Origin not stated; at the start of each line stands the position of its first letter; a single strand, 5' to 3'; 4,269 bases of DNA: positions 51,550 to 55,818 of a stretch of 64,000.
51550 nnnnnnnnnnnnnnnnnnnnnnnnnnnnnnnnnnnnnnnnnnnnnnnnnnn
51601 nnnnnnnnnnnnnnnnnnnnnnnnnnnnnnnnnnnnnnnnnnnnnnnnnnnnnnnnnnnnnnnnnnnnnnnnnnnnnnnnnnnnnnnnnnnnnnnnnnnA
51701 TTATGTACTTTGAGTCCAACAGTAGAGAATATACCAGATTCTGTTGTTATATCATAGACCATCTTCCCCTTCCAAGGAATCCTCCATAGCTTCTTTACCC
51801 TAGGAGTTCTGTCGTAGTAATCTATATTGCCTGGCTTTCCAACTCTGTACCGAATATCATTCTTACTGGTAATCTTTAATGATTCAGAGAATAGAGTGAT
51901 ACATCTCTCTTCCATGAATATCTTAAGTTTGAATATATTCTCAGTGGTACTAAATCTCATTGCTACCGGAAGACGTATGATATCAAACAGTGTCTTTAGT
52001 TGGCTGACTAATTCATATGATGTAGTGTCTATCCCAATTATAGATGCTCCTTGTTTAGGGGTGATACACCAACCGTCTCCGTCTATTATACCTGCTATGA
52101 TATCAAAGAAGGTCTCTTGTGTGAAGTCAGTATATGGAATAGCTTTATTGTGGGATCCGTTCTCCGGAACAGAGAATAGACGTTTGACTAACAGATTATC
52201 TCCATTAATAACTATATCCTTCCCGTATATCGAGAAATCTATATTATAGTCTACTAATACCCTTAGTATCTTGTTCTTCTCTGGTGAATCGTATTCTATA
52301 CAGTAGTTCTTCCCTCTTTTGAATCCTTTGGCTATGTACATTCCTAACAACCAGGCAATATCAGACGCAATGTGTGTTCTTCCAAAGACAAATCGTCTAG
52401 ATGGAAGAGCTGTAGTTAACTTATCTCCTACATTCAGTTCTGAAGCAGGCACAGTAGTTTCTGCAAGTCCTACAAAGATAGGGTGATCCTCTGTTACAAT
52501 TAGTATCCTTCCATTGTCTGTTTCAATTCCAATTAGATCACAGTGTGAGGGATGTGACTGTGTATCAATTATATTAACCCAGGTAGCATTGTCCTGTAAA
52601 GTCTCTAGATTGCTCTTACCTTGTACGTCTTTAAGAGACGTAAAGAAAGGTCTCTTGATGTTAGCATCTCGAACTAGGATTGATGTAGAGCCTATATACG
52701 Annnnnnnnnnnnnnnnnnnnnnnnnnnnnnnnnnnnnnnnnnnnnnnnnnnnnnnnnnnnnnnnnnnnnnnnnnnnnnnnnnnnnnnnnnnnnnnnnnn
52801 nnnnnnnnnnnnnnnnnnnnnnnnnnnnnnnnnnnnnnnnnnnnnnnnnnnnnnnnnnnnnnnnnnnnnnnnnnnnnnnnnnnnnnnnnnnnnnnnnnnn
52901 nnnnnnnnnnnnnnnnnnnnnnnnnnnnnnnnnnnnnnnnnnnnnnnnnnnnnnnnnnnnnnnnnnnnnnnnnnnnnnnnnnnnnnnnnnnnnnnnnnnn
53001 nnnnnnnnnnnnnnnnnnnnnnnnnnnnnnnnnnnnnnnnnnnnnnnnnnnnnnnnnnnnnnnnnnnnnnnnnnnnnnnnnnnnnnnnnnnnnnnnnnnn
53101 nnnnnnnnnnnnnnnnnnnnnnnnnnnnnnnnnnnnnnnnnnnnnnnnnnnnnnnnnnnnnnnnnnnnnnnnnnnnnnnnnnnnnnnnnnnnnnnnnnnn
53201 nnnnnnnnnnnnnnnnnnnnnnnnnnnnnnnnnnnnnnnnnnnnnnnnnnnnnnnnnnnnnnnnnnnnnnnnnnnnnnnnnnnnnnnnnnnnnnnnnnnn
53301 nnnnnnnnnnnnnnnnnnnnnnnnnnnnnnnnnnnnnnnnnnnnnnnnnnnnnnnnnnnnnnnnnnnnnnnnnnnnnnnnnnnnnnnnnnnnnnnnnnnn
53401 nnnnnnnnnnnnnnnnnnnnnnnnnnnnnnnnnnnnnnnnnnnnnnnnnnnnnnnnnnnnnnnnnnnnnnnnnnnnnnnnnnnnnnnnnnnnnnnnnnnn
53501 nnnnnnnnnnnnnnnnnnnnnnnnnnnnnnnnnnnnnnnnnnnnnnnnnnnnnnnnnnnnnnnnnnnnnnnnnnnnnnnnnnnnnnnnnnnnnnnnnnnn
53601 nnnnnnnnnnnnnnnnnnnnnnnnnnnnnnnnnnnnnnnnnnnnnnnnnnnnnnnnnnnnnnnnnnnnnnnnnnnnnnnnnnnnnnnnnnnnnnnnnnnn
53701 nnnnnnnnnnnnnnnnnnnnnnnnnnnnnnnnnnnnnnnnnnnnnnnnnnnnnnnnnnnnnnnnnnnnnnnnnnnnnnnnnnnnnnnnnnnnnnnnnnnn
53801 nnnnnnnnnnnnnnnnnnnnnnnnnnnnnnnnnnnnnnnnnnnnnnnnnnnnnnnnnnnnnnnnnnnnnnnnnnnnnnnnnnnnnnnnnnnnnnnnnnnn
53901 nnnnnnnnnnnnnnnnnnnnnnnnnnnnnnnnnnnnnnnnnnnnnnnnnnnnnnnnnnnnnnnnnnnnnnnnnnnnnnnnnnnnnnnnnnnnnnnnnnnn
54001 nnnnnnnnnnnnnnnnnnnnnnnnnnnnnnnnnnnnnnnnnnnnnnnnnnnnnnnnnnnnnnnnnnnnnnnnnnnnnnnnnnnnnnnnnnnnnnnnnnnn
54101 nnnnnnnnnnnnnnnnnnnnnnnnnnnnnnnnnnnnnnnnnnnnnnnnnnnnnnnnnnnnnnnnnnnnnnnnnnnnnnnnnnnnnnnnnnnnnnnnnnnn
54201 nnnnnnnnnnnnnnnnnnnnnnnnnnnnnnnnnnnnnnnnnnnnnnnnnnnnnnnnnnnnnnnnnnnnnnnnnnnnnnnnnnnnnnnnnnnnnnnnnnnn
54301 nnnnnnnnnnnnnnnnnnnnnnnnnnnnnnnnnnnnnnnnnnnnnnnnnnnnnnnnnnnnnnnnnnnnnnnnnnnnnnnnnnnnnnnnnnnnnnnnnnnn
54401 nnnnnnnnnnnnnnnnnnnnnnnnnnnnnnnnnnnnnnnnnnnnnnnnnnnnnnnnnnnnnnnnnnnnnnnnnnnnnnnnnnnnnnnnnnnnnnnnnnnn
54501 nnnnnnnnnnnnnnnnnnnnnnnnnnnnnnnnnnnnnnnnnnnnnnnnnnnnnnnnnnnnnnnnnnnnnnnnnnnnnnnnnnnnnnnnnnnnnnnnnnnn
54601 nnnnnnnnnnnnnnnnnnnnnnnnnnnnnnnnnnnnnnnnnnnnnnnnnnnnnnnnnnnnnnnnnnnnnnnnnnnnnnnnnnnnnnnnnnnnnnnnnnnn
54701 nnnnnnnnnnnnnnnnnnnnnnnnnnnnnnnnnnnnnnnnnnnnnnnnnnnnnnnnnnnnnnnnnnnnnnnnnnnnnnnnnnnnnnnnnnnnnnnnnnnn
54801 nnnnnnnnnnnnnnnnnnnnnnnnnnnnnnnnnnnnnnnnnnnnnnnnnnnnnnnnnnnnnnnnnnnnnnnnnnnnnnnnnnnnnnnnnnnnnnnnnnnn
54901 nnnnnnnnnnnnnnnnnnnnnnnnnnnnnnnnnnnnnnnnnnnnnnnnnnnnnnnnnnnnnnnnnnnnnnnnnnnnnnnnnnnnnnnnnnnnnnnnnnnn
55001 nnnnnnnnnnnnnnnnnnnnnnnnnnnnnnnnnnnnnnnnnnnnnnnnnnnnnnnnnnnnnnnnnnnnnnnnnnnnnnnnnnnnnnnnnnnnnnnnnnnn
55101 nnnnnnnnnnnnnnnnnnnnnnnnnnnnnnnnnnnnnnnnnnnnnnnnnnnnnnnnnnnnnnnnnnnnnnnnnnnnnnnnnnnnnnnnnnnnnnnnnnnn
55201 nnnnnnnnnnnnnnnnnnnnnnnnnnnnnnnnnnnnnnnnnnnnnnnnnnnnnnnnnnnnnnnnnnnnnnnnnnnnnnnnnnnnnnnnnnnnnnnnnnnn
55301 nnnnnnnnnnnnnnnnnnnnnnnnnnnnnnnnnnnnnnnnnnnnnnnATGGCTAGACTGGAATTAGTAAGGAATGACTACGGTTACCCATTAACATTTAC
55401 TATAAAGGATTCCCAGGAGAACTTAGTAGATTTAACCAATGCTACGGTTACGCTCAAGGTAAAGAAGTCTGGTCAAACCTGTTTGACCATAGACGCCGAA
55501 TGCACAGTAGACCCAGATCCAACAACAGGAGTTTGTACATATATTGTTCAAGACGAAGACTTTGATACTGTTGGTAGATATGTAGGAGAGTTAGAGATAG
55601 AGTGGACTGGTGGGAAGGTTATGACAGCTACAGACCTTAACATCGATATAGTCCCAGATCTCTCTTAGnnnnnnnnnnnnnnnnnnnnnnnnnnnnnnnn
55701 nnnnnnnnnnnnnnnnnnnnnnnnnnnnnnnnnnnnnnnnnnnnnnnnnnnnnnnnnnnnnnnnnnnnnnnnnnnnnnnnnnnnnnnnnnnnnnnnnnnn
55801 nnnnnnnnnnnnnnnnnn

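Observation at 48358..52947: Class III anaerobic RNR gene carrying three inteins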

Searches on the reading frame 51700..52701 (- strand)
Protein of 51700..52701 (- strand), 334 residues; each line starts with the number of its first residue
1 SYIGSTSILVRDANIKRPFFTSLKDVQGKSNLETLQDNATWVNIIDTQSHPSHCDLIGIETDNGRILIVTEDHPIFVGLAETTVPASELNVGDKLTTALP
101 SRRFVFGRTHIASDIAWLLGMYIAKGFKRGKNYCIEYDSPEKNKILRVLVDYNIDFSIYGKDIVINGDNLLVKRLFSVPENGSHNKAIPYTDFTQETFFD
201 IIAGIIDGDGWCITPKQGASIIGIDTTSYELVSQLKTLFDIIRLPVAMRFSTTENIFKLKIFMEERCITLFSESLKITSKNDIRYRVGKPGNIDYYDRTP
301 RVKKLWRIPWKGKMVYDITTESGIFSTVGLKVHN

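Call 13: search_protein_families(library=pfam, proteins=[window:51700-52701:-], max_evalue=1)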
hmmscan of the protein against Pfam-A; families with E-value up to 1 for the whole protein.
window:51700-52701:- (334 aa): 2 families
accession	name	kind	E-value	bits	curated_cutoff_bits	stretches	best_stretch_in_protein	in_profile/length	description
PF14890.11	Intein_splicing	-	7.6e-06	26.3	35.8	1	44-334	38-155/155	Intein splicing domain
PF14528.11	LAGLIDADG_3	-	0.006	17.3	22.5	1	201-239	6-43/82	LAGLIDADG-like domain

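Call 32: search_solved_structures(query=window:51700-52701:-, max_evalue=1)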
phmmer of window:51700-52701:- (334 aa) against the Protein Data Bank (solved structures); distinct sequences matched with E-value up to 1: 3.
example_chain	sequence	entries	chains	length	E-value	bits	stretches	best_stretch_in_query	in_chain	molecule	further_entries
1v8v_A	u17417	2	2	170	0.027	16.5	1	60-134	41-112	ADP-ribose pyrophosphatase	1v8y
1v8u_A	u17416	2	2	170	0.037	16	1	60-134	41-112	ADP-ribose pyrophosphatase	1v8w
1v8i_A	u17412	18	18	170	0.037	16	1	60-134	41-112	ADP-ribose pyrophosphatase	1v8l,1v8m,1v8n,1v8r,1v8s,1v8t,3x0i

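Call 54: predict_structure(alignment_id=A2)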
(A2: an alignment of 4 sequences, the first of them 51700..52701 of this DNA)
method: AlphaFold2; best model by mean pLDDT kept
length: 334 residues; sequences in the alignment: 4
mean_pLDDT: 53.5   pTM: 0.30
mean pLDDT of the five models: 53.5, 49.6, 49.4, 46.1, 40.5
residues with pLDDT >= 90: 3; 70-90: 73; 50-70: 112; < 50: 146
segments of 3 or more residues with pLDDT < 50: 97-116, 121-125, 170-226, 230-232, 240-245, 261-298, 325-334
pLDDT, mean of each block of 10 residues (from residue 1): 68 85 79 75 76 65 66 59 71 62 32 48 53 65 67 73 68 36 23 34 32 30 46 50 48 54 33 28 26 38 80 65 43 27
secondary structure, 60 per line:
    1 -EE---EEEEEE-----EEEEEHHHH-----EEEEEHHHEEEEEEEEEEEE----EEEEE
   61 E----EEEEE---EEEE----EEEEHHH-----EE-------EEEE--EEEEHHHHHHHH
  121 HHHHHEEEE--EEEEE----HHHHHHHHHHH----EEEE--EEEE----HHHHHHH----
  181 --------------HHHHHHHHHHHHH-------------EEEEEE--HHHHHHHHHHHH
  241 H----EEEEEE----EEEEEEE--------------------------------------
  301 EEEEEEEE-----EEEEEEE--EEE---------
elements in order: E7-12 E18-22 H23-26 E32-36 E40-51 E56-61 E66-70 E74-77 E82-85 E103-106 E109-112 H113-125 E126-129 E132-136 H141-151 E156-159 E162-165 H170-176 H195-207 E221-226 H229-241 E246-251 E256-262 E301-308 E314-320 E323-325

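Call 80: search_solved_structures(query=A2, max_evalue=0.1)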
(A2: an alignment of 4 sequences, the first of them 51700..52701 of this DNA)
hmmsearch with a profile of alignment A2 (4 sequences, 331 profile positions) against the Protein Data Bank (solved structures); distinct sequences matched with E-value up to 0.1: 14.
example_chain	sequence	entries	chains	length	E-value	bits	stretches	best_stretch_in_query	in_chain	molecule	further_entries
2dch_X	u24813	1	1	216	0.0013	21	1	116-251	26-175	putative homing endonuclease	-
2lcj_A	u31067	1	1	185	0.0036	19.5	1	35-98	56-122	Pab polC intein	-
1b24_A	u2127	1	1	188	0.0053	19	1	110-160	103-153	Homing endonuclease I-DmoI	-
2vs7_A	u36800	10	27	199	0.0064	18.7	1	110-160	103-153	HOMING ENDONUCLEASE I-DMOI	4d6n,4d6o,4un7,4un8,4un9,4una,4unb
2vs8_A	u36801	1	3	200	0.0064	18.7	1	110-160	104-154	HOMING ENDONUCLEASE I-DMOI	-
5o6i_A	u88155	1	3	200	0.0065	18.7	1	110-160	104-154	Homing endonuclease I-DmoI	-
4un7_G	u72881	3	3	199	0.0067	18.6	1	110-160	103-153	HOMING ENDONUCLEASE I-DMOI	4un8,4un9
5o6g_A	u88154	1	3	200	0.0076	18.5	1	110-160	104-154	Homing endonuclease I-DmoI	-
5akm_A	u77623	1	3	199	0.0095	18.1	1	110-160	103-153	HOMING ENDONUCLEASE I-DMOI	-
6rpq_A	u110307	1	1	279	0.015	17.5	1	53-96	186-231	Ubiquitin-like protein SMT3,1108aa long hypothetical cell division control protein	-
2jmz_A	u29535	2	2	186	0.016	17.4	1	43-94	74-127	Hypothetical protein MJ0781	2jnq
4o1s_A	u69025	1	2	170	0.024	16.8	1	54-107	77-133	V-type ATP synthase alpha chain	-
5ak9_A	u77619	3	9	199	0.029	16.6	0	110-160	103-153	HOMING ENDONUCLEASE I-DMOI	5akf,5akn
5a0w_A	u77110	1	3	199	0.032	16.4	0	110-160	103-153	HOMING ENDONUCLEASE I-DMOI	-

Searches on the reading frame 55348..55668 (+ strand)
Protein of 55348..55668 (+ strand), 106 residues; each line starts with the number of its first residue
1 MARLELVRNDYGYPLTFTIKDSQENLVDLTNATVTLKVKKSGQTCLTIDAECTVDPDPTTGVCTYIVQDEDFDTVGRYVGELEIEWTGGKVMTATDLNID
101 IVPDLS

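Call 62: search_protein_families(library=pfam, proteins=[window:55348-55668:+], max_evalue=0.01)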
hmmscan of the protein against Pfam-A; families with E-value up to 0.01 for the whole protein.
window:55348-55668:+ (106 aa): 2 families
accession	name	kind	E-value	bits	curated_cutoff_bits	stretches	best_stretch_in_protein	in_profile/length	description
PF10651.15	BppU_N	-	2.6e-11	43.8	23.1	1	15-105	33-119/142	BppU N-terminal domain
PF09134.16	Invasin_D3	-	0.0063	17.4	33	0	15-44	24-51/98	Invasin, domain 3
